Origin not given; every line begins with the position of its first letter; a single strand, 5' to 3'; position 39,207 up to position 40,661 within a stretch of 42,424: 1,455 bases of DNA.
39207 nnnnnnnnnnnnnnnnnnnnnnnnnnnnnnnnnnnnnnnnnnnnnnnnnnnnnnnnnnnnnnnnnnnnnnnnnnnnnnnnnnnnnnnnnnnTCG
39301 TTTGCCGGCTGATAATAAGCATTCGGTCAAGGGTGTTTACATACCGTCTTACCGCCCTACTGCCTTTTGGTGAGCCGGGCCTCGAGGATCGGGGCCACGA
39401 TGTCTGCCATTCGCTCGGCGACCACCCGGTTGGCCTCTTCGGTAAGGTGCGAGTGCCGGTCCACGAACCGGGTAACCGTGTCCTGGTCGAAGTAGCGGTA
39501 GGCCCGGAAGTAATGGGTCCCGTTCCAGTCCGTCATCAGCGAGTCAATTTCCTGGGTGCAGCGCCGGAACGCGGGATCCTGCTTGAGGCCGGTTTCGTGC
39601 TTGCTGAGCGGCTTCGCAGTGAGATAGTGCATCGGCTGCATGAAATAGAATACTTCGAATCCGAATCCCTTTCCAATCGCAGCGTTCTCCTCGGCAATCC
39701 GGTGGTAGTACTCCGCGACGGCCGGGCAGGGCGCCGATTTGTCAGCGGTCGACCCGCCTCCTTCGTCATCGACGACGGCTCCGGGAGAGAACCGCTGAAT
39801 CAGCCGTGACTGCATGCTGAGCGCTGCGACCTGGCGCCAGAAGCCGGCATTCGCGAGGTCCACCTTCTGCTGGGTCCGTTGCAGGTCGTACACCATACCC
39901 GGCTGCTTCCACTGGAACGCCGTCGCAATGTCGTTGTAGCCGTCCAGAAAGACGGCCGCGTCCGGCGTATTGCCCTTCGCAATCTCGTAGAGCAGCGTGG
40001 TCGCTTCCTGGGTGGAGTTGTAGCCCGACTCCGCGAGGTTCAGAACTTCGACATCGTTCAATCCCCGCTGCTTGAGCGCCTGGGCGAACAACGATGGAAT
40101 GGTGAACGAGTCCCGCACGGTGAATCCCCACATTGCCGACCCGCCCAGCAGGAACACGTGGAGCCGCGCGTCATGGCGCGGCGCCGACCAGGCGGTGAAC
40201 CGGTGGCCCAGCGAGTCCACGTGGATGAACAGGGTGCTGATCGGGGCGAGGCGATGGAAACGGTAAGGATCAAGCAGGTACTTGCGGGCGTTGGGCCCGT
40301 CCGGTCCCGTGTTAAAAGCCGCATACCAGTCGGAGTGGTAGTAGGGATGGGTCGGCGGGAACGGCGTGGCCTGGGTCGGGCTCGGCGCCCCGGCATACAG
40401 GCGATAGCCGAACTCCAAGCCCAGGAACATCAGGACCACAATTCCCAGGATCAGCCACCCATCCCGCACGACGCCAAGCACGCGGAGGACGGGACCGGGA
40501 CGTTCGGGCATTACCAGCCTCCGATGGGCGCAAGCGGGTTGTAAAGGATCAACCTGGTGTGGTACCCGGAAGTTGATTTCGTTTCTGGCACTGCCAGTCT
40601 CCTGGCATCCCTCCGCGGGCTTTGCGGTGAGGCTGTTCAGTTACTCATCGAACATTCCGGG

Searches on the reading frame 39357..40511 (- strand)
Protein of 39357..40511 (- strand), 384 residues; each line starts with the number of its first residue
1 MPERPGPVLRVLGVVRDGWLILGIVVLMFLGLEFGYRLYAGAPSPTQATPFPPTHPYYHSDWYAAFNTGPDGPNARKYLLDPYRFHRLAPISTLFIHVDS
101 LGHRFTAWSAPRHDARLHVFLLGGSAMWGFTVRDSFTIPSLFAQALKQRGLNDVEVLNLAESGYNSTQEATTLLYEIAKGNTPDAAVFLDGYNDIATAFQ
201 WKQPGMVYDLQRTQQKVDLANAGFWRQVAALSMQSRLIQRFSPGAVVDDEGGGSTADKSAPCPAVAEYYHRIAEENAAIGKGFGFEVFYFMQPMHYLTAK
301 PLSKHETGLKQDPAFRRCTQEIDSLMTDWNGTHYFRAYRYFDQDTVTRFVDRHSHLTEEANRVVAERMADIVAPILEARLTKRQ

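Call 6: search_protein_families(library=pfam, proteins=[window:39357-40511:-], max_evalue=0.001)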
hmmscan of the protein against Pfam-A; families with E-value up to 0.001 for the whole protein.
window:39357-40511:- (384 aa): 1 family
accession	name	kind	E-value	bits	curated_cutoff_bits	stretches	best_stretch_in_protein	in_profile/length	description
PF13472.12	Lipase_GDSL_2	-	0.00031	21.7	32.9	1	122-237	2-105/178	GDSL-like Lipase/Acylhydrolase family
